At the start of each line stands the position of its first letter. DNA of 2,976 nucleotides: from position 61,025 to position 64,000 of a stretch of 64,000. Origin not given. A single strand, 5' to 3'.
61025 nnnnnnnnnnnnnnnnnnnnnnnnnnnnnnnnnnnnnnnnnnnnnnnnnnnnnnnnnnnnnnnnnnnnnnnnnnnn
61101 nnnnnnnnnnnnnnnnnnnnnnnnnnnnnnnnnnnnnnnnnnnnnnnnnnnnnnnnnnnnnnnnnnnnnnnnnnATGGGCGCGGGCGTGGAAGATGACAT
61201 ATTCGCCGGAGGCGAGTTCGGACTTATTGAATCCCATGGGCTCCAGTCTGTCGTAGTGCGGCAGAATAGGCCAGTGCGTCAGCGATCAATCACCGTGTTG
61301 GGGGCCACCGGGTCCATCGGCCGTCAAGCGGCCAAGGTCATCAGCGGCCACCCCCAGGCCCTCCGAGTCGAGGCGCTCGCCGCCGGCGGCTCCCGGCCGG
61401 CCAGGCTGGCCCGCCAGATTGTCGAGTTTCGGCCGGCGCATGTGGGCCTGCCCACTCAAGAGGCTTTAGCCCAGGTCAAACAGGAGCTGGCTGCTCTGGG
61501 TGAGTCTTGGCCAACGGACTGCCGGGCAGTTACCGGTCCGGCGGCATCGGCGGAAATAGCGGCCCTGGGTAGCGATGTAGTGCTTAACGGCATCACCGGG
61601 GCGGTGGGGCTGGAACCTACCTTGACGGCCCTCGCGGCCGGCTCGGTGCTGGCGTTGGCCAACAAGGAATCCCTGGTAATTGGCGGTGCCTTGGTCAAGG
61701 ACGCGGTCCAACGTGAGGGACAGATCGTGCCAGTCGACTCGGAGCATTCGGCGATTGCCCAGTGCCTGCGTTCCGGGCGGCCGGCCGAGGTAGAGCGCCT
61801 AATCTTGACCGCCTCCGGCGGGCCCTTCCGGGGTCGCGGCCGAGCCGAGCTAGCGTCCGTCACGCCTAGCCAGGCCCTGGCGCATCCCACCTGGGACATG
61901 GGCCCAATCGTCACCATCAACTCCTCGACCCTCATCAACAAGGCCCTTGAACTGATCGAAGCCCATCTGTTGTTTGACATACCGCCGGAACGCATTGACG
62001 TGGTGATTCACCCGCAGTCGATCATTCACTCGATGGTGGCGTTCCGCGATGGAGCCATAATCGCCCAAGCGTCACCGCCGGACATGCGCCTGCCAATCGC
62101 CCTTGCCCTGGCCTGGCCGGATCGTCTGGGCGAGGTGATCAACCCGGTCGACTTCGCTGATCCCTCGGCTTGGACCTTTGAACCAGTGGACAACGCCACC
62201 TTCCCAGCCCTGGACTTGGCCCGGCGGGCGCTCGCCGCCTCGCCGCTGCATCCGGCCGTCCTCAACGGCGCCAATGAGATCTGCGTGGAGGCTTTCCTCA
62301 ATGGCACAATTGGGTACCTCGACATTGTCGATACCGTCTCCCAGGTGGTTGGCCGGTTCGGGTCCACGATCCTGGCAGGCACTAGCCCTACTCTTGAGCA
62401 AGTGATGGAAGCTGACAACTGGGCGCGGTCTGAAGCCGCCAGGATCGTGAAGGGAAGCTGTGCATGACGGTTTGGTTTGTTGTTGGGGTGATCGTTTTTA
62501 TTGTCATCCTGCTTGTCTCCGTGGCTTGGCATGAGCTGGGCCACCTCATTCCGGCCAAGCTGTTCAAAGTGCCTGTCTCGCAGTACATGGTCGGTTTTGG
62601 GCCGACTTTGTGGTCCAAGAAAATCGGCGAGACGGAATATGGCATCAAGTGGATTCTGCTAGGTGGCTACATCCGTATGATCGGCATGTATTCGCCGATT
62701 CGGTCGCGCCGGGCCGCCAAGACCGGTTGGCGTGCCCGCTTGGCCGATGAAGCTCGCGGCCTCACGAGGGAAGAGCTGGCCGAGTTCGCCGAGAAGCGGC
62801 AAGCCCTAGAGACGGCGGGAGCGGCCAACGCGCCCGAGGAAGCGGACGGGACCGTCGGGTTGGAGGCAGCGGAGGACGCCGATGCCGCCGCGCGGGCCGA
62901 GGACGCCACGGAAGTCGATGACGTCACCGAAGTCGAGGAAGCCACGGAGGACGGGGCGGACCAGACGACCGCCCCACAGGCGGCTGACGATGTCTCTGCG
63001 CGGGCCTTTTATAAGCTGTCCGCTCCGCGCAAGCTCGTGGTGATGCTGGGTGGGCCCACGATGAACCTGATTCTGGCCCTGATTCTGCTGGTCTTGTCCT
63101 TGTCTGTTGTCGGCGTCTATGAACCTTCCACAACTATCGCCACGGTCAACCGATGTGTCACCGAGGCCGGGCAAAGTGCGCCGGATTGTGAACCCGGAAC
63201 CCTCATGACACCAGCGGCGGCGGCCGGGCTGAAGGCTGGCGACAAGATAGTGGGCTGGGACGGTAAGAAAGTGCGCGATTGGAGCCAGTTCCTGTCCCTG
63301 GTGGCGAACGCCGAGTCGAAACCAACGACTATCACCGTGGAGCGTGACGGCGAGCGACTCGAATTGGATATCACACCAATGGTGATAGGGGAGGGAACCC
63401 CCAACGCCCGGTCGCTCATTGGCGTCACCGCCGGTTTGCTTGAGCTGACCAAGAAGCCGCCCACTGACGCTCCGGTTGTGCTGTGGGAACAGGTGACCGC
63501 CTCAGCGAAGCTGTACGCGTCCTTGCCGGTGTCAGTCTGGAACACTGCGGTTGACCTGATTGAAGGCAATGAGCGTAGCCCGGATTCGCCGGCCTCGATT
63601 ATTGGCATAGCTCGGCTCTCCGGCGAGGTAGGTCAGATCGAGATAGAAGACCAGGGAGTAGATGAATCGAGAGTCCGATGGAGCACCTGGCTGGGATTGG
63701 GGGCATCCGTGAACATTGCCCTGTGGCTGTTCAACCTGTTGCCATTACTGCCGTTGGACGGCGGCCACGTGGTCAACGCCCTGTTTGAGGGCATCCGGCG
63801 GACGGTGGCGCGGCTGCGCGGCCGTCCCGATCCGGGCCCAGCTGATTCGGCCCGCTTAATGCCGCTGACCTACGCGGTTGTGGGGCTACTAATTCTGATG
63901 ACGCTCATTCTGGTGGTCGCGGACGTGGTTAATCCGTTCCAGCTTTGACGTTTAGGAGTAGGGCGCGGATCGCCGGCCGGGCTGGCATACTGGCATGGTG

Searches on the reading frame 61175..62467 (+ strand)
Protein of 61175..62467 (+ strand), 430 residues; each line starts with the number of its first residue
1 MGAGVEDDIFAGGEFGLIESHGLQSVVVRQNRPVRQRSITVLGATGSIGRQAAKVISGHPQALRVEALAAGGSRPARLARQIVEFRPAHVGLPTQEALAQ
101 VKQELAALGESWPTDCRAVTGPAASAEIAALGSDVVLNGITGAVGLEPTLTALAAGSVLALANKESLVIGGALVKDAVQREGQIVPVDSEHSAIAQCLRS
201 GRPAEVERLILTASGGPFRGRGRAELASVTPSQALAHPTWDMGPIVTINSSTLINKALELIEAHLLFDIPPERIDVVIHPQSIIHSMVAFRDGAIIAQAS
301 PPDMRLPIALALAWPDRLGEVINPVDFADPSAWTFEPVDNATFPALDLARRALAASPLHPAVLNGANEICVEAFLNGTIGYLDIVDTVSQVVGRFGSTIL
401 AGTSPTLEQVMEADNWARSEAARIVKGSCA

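Call 76: search_protein_families(library=pfam, proteins=[window:61175-62467:+], max_evalue=0.00001)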
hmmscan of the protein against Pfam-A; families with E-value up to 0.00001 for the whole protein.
window:61175-62467:+ (430 aa): 3 families
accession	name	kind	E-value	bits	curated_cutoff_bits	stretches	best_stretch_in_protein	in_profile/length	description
PF13288.12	DXPR_C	-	2.8e-36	124.7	27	1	300-419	2-114/115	DXP reductoisomerase C-terminal domain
PF08436.17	DXP_redisom_C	-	4.8e-36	123.2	26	1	184-267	1-84/84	1-deoxy-D-xylulose 5-phosphate reductoisomerase C-terminal domain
PF02670.22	DXP_reductoisom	-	4.3e-31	108.7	21.7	1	39-171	1-129/129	1-deoxy-D-xylulose 5-phosphate reductoisomerase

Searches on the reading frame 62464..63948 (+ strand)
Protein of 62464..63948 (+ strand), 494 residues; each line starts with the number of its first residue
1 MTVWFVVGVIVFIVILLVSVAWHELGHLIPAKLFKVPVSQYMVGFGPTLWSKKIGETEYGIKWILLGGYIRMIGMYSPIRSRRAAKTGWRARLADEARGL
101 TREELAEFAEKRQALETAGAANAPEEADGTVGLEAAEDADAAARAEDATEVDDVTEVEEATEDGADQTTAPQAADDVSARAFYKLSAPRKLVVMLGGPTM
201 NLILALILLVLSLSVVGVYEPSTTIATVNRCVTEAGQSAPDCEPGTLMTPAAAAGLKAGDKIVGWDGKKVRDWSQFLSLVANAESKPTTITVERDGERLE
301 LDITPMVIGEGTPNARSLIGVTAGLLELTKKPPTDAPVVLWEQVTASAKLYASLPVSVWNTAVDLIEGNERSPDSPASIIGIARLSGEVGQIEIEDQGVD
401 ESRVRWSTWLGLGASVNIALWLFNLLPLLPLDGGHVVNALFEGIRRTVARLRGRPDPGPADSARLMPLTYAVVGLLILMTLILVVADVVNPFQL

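Call 53: find_encoding_contigs(protein=window:62464-63948:+, flank=10000, max_places=1)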
Protein window:62464-63948:+ (494 aa): no gene with exactly this product is on record in the collection.

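Call 76: search_protein_families(library=pfam, proteins=[window:62464-63948:+], max_evalue=0.00001)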
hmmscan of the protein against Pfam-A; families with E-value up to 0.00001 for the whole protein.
window:62464-63948:+ (494 aa): 3 families
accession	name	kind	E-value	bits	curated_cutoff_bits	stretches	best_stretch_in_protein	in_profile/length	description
PF02163.28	Peptidase_M50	-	7.7e-42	143.6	27.2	1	12-449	2-202/221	Peptidase family M50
PF13180.12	PDZ_2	-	2.7e-08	34.4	27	1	249-303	23-78/80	PDZ domain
PF17820.7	PDZ_6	-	5.4e-08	32.9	27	1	249-294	9-54/54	PDZ domain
